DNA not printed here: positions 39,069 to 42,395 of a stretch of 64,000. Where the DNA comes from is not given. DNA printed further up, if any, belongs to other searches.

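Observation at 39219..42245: GspE/PilB ATPase with a complete internal duplication (two Walker A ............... cores, two Zn-tetracysteine motifs)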

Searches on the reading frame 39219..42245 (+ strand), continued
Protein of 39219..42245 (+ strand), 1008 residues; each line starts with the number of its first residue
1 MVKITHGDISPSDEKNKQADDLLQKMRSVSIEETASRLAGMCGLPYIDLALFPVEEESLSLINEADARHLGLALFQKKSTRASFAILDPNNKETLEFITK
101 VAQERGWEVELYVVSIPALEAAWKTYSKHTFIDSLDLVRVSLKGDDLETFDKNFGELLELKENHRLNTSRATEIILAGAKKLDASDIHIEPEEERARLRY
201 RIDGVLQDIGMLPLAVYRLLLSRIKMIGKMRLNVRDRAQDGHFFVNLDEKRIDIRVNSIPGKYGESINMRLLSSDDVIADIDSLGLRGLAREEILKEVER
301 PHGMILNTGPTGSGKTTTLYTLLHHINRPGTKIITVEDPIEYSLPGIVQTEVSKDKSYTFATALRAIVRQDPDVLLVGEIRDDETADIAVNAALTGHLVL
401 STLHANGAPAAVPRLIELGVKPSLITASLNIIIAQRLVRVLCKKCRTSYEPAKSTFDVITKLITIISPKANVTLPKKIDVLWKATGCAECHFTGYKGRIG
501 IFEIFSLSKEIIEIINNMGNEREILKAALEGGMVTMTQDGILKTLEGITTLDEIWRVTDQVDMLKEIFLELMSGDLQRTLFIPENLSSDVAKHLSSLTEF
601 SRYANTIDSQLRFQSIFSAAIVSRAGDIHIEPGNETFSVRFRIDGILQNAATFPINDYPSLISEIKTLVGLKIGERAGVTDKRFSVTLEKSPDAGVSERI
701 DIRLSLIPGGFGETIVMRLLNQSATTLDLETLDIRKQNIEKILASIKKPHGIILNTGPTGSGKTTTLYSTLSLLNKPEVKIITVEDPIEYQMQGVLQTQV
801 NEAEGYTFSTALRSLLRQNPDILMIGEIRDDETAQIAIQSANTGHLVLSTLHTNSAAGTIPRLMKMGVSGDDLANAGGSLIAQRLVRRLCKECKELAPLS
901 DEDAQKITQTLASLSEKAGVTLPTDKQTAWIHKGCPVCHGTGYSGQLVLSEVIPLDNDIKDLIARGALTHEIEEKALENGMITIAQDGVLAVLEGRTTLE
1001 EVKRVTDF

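Call 57: predict_structure(alignment_id=A1)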
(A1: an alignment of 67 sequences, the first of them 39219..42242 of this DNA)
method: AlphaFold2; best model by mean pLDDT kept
length: 1008 residues; sequences in the alignment: 67
mean_pLDDT: 81.2   pTM: 0.53
mean pLDDT of the five models: 81.2, 78.2, 77.1, 75.1, 74.8
residues with pLDDT >= 90: 234; 70-90: 616; 50-70: 136; < 50: 22
segments of 3 or more residues with pLDDT < 50: 1-12, 571-577
pLDDT, mean of each block of 10 residues (from residue 1): 39 55 56 72 72 70 85 85 88 90 88 84 70 63 63 68 65 81 84 85 78 83 86 81 76 82 86 62 84 89 87 75 84 77 72 69 80 84 87 89 89 91 92 90 85 70 76 77 79 81 91 89 86 89 89 77 62 51 87 88 87 90 87 92 84 87 78 64 79 70 79 84 64 89 89 86 84 86 74 74 75 82 88 90 91 89 91 90 91 91 90 89 85 85 88 93 91 92 93 92 84
secondary structure, 60 per line:
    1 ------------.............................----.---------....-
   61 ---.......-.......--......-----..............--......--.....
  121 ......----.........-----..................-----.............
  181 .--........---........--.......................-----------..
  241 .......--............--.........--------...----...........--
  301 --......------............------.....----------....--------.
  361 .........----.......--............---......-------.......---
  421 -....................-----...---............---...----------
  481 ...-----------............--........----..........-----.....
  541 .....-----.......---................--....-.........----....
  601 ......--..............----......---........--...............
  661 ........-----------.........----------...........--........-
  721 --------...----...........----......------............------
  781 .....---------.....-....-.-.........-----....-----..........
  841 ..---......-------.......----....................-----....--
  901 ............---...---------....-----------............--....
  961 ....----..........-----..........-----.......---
elements in order (helices of 4 or more, strands of 3 or more residues): H13-41 H56-59 H64-70 E72-78 E81-86 H92-105 E108-113 H116-126 H131-139 H145-162 H168-181 E184-191 E195-202 E205-213 H214-227 E239-247 E250-261 E264-272 H288-298 E303-308 H315-326 E333-337 E348-351 H360-369 E374-380 H383-394 E398-403 H411-417 H422-428 E429-441 E447-449 H453-464 E481-483 E495-506 H509-516 H521-530 H536-545 H551-557 H561-576 E579-582 H584-592 H597-606 H609-622 E627-632 E636-643 E646-654 H655-668 E680-688 E699-709 E712-719 H736-746 E751-756 H763-774 E781-785 E795-799 H808-816 E822-825 H831-842 E846-851 H859-865 H870-876 E877-889 E895-898 H901-912 E928-931 E943-954 H957-964 H969-978 H984-993 H999-1005
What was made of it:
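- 40899..41051 (+): Inter-module linker (res 561-611), ~51 aa in every tandem homolog. The AF2 model is mostly helical here, and only res 571-577 have pLDDT<50 (call 57).
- The flexible part of the linker is short and the rest is helical, which would also suit a stacked arrangement (call 57).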

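Call 60: fold_search(model_id=the predicted structure, library=pdb)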
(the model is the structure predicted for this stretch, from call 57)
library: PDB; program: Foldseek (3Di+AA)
matches with E <= 10: 1771; with E <= 0.001: 269
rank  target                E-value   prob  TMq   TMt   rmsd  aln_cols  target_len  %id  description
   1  4pht_B                4.7e-43  1.00  0.26  0.58  20.6       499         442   35  ATPase GspE in complex with the cytoplasmic domain of GspL from the Vibrio vulnificus type II Secretion system (released 2014-11-26)
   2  4pht_C                5.0e-43  1.00  0.26  0.58  20.8       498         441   34  ATPase GspE in complex with the cytoplasmic domain of GspL from the Vibrio vulnificus type II Secretion system (released 2014-11-26)
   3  4pht_A                6.5e-43  1.00  0.26  0.58  20.4       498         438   34  ATPase GspE in complex with the cytoplasmic domain of GspL from the Vibrio vulnificus type II Secretion system (released 2014-11-26)
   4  5tsh_E                6.8e-43  1.00  0.35  0.88   3.3       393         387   41  PilB from Geobacter metallireducens bound to AMP-PNP (released 2017-05-17)
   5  5zfr_B                1.1e-42  1.00  0.34  0.83   4.0       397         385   42  Crystal structure of PilB, an extension ATPase motor of Type IV pilus, from Geobacter sulfurreducens (released 2018-09-19)
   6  5oiu_B                1.7e-42  1.00  0.36  0.91   2.9       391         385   40  Crystal structure of PilF type IV pilus assembly ATPase from Thermus thermophilus (released 2018-08-08)
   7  5tsh_C                3.5e-42  1.00  0.36  0.91   3.0       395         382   42  PilB from Geobacter metallireducens bound to AMP-PNP (released 2017-05-17)
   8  5tsg_B                3.5e-42  1.00  0.36  0.90   2.9       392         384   43  PilB from Geobacter metallireducens bound to ADP (released 2017-05-17)
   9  5it5_A                7.4e-42  1.00  0.36  0.91   2.8       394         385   39  Thermus thermophilus PilB core ATPase region (released 2016-10-19)
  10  5zfr_C                9.1e-42  1.00  0.33  0.79   5.1       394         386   41  Crystal structure of PilB, an extension ATPase motor of Type IV pilus, from Geobacter sulfurreducens (released 2018-09-19)
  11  5tsh_F                1.6e-41  1.00  0.35  0.87   3.5       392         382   42  PilB from Geobacter metallireducens bound to AMP-PNP (released 2017-05-17)
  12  5tsh_D                1.9e-41  1.00  0.33  0.80   5.2       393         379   42  PilB from Geobacter metallireducens bound to AMP-PNP (released 2017-05-17)
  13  5tsh_A                2.3e-41  1.00  0.35  0.90   3.1       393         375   42  PilB from Geobacter metallireducens bound to AMP-PNP (released 2017-05-17)
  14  5oiu_C                3.0e-41  1.00  0.33  0.80   5.0       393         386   39  Crystal structure of PilF type IV pilus assembly ATPase from Thermus thermophilus (released 2018-08-08)
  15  5zfr_A                7.9e-41  1.00  0.35  0.89   3.2       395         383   42  Crystal structure of PilB, an extension ATPase motor of Type IV pilus, from Geobacter sulfurreducens (released 2018-09-19)
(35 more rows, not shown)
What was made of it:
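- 40089..40898 (+): Module 1 CTD ATPase core (res 291-560): Walker A 40143-40166, Walker B GEIRD 40350-40364, Zn cysteines 40542-40688. Foldseek TM ~0.9 to the PilB/PilF core (call 60).
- Closest known: PilB, the type IVa pilus extension ATPase. Same: Each module has the N2D + CTD fold (Foldseek TM 0.88-0.91, call 60) and 39-43% identity to the solved cores.
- Foldseek TM is 0.88-0.91 to the PilB/PilF core (call 60).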

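Call 83: search_protein_families(library=pfam, proteins=[P0148], max_evalue=0.001)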
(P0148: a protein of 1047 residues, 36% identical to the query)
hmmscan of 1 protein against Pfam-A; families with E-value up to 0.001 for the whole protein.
P0148 (1047 aa): 14 families
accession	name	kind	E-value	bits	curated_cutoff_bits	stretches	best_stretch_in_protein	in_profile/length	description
PF00437.27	T2SSE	-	3.3e-236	783.3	24.9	2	661-1042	6-370/370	Type II/IV secretion system protein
PF00482.28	T2SSF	-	5.4e-22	78.5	25.2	2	118-203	2-88/125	Type II secretion system (T2SS), protein F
PF13401.12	AAA_22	-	3.1e-06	28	27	0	798-840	6-48/130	AAA domain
PF25199.1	nSTAND_NTPase5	-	1.3e-05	25.5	34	0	361-389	38-66/145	Novel STAND NTPase 5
PF20720.3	nSTAND3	-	1.6e-05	25.1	27.2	0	363-394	16-48/155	Novel STAND NTPase 3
PF13191.12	AAA_16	-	2e-05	25.6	32.6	0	354-396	10-60/167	AAA ATPase domain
PF13173.12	AAA_14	-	5.1e-05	23.7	27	0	799-837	4-43/129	AAA domain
PF02492.25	cobW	-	7e-05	22.9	20.7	0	800-824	3-27/180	CobW/HypB/UreG, nucleotide-binding domain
PF13555.12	AAA_29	-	0.00015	21.9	27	0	362-381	20-39/61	P-loop containing region of AAA domain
PF13604.12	AAA_30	-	0.00018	21.7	27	0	787-828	8-49/191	AAA domain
PF01637.24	ATPase_2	-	0.00021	21.6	33.2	0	796-823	19-46/225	ATPase domain predominantly from Archaea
PF00005.33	ABC_tran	-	0.00022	22.3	25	0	800-832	14-45/137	ABC transporter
PF13476.12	AAA_23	-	0.00024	22.2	27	0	798-816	20-38/201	AAA domain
PF05729.18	NACHT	-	0.00062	20.1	26.7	0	799-821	2-24/167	NACHT domain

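Call 85: list_cluster_members(proteins=[P0148, P0005, window:39219-42242:+])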
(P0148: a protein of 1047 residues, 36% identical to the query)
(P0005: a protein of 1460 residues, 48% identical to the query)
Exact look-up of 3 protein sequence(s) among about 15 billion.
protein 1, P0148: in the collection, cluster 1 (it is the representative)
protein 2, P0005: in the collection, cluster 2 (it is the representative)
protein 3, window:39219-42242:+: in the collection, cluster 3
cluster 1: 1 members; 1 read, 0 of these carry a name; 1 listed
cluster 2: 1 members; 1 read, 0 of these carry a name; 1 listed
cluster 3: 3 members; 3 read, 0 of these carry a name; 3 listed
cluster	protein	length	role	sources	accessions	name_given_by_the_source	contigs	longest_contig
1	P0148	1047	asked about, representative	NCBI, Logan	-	-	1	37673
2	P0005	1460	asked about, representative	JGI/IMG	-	-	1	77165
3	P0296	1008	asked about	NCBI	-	-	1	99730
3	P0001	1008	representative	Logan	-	-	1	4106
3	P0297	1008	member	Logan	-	-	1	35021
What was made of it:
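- The 3-module and T2SSF-fused examples are single sequences (call 85). The exact protein is also on a 99.7-kb NCBI contig and a 35-kb Logan contig (call 85).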
